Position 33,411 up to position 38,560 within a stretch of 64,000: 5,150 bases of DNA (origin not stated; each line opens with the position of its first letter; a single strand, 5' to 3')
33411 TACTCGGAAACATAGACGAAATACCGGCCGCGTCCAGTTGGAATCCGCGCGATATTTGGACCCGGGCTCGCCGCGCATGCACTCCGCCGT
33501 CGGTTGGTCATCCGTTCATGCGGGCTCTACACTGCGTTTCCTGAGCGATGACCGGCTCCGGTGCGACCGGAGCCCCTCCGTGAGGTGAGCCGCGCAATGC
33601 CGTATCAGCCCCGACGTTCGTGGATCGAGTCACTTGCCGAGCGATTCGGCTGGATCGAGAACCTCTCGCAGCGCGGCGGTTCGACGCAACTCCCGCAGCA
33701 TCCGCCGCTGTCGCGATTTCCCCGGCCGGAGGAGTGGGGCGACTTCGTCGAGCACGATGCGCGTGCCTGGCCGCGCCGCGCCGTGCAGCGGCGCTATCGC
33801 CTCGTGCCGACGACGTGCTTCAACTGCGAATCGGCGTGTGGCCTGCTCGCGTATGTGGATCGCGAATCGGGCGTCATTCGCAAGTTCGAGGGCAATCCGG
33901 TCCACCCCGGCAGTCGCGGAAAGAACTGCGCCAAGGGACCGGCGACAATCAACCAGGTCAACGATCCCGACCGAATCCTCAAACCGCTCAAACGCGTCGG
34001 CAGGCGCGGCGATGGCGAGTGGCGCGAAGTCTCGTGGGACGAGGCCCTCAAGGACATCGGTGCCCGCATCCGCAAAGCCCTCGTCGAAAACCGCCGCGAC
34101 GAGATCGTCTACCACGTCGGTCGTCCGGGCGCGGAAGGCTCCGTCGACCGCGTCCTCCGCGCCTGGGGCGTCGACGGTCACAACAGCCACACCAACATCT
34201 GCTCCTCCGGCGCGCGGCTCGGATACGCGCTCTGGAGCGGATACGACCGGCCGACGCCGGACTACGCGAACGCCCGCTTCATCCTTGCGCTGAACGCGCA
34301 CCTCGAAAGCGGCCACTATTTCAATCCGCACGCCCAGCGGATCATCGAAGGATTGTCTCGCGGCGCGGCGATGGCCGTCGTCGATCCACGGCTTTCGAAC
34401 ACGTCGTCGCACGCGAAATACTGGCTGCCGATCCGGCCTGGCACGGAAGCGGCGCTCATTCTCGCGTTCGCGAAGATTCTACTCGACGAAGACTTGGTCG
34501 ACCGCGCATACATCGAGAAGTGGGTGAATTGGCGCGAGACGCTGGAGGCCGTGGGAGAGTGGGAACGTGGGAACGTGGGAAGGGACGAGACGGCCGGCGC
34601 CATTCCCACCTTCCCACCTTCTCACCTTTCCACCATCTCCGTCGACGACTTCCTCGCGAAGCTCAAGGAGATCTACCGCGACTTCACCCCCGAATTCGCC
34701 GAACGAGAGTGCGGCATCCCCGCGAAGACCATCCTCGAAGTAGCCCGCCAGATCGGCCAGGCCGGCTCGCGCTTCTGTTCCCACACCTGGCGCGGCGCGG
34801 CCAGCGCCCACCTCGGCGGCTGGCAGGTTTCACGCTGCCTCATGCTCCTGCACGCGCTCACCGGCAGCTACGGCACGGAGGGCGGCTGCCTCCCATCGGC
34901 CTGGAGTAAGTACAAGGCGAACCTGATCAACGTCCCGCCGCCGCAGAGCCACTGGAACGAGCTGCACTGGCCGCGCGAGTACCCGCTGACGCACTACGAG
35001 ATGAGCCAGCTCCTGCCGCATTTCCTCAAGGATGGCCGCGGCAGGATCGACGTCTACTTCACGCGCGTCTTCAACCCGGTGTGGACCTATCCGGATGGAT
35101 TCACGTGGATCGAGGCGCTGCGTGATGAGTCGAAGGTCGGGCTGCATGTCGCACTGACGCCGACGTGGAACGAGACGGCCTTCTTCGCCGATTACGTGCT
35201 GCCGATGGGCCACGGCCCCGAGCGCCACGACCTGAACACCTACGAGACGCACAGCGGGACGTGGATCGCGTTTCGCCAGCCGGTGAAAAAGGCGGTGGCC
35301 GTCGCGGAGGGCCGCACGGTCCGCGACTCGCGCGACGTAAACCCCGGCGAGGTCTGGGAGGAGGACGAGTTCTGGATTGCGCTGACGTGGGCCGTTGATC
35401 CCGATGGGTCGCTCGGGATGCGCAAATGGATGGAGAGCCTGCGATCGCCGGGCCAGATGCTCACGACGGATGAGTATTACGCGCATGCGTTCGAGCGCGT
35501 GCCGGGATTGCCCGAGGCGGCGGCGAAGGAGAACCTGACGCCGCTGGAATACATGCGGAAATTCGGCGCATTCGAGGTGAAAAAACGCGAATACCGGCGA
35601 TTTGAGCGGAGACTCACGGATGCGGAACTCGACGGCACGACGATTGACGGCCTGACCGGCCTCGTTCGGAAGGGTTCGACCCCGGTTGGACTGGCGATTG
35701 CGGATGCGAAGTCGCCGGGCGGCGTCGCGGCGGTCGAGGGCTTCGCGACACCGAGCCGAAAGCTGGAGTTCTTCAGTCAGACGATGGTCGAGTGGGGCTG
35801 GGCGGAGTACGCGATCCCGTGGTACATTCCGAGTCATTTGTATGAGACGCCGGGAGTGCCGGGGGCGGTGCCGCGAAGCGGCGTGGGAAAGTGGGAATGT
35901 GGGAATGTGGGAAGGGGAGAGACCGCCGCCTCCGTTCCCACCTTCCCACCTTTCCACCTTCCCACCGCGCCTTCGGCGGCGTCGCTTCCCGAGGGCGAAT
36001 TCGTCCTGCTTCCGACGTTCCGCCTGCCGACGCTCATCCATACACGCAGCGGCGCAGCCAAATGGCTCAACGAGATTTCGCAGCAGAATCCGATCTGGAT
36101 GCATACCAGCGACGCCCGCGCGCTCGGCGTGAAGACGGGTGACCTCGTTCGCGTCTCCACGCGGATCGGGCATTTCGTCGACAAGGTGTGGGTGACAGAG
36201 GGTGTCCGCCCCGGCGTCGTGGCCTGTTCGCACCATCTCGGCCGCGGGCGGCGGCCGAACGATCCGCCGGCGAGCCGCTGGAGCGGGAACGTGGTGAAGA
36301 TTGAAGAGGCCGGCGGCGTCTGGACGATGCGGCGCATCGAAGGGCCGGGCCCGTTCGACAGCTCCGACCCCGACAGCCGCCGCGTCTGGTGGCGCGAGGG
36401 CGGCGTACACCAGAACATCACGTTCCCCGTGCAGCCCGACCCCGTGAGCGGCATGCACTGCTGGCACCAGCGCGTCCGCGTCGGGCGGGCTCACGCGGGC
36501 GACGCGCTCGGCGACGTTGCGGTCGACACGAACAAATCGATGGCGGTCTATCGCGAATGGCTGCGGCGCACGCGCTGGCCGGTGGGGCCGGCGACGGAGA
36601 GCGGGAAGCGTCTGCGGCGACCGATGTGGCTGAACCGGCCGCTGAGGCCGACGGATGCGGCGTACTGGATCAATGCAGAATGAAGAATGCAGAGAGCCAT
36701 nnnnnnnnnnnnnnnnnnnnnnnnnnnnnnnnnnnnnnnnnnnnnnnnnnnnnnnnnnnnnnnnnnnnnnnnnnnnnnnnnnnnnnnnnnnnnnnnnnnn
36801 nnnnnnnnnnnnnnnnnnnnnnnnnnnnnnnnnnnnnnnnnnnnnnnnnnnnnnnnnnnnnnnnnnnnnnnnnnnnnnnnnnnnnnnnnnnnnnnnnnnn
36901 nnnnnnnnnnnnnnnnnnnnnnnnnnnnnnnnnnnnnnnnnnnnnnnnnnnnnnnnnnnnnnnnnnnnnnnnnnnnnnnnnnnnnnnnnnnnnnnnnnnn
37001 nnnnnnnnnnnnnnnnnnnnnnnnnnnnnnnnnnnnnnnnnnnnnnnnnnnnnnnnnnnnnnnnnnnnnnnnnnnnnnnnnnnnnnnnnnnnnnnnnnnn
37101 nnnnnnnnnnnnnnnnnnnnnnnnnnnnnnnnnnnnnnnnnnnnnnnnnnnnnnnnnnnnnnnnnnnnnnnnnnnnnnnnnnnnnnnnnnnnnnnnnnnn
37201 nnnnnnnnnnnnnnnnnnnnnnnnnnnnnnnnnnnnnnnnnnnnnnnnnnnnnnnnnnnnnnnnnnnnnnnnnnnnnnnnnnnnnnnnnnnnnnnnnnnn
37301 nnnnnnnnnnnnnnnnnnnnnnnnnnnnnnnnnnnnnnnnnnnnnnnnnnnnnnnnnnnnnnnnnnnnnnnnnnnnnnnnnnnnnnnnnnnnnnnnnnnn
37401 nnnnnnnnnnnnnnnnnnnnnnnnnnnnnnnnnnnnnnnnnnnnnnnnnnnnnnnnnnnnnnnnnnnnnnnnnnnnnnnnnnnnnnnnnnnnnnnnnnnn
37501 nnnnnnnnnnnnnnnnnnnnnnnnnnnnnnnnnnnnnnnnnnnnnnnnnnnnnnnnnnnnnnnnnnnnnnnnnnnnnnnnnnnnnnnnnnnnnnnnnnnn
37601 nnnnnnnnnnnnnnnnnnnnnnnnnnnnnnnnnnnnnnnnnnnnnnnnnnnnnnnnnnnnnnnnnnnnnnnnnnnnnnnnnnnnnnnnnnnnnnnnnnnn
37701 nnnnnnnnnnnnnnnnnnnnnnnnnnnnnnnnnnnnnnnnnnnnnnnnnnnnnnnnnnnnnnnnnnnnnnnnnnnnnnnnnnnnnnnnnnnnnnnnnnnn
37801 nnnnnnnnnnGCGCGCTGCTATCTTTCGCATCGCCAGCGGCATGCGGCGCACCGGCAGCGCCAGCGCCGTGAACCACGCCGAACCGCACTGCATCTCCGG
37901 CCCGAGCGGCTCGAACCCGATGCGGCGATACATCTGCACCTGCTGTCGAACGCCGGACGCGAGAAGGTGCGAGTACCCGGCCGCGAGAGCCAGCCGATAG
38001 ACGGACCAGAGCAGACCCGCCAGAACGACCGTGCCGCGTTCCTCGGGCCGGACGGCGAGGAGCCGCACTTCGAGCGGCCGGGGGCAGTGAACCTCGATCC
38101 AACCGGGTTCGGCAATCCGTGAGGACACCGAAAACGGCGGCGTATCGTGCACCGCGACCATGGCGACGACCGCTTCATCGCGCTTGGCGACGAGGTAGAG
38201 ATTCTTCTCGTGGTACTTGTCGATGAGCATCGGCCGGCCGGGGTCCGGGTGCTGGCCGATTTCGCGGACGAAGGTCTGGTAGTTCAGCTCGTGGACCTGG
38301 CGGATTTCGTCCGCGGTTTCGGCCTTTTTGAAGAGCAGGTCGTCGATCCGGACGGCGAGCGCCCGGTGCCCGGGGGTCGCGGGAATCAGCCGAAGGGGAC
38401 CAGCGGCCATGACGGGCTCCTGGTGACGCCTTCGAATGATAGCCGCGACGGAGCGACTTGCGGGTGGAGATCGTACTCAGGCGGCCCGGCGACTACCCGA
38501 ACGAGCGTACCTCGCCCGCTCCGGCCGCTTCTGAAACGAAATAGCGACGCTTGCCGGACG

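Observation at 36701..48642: Roughly 12-kb single-strand glycan/LPS-like biosynthesis operon with several unusual domain fusions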

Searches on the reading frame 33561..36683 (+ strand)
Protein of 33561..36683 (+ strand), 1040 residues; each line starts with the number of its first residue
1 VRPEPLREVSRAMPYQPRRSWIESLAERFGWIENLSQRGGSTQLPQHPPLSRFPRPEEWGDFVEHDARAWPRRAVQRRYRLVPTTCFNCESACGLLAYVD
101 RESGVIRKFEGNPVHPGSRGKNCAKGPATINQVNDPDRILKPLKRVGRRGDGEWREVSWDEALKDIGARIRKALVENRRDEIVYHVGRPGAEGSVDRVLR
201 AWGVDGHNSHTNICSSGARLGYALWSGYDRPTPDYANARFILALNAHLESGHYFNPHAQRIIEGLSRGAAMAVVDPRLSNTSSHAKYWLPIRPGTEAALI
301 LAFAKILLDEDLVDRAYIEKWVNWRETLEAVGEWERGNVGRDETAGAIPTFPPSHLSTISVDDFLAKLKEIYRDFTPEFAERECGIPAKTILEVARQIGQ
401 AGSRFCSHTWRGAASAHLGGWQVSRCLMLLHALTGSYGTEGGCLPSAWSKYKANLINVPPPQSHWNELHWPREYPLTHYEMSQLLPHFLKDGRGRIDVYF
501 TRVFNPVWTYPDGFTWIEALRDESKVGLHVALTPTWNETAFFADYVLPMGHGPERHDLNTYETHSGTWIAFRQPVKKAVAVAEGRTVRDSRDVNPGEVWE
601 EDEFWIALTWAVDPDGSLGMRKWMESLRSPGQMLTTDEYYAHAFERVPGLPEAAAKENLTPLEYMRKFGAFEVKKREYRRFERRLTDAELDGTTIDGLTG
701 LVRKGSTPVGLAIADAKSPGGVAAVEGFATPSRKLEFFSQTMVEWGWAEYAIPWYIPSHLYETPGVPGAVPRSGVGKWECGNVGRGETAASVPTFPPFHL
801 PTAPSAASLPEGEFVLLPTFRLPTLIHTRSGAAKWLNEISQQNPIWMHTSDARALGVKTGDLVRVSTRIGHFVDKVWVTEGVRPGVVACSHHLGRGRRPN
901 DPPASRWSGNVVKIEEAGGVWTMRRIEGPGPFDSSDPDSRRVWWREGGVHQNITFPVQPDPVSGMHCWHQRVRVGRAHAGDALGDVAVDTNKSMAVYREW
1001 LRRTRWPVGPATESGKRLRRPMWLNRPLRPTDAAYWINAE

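Call 7: search_protein_families(library=pfam, proteins=[window:33561-36683:+], max_evalue=0.001)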
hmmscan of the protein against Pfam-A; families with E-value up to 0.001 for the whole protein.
window:33561-36683:+ (1040 aa): 3 families
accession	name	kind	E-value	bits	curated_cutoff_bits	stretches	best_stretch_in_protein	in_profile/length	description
PF01568.27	Molydop_binding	-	1.1e-16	61.3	26.8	1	819-900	5-90/110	Molydopterin dinucleotide binding domain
PF00384.28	Molybdopterin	-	4.4e-16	59.3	24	1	138-563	1-324/353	Molybdopterin oxidoreductase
PF04879.21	Molybdop_Fe4S4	-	2.7e-11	43.7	22.7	1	81-134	3-54/55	Molybdopterin oxidoreductase Fe4S4 domain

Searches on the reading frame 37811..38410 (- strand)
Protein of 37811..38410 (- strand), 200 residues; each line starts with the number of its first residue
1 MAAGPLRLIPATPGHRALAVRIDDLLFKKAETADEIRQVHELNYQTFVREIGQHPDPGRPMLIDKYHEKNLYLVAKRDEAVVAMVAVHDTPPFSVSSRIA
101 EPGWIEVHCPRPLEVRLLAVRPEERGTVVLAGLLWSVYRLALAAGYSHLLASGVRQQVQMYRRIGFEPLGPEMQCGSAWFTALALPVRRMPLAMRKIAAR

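Call 77: search_protein_representatives(protein=window:37811-38410:-)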
Query: 200 residues. Proteins with E-value up to 0.001 (for the whole library): 618; up to 1e-10: 363; up to 1e-30: 48. The best 150 are listed.
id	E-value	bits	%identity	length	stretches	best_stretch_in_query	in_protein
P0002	4.9e-122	421.2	96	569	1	1-200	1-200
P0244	4.6e-76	271.2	67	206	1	18-200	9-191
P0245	1.0e-50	188.5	49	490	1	18-198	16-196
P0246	1.2e-49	184.9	44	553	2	21-199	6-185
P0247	8.6e-48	178.9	51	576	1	17-194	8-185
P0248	1.8e-47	177.9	50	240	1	25-194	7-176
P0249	6.7e-47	176.0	51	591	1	19-194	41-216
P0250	3.5e-45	170.4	49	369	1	25-190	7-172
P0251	3.6e-45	170.4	46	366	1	18-190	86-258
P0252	5.1e-45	169.9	48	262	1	26-199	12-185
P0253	3.2e-44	167.3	45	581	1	19-200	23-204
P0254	6.6e-44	166.3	46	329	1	17-196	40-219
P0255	1.4e-43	165.2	44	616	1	10-191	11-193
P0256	1.5e-43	165.1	48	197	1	25-198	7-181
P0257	1.9e-43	164.8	49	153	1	20-171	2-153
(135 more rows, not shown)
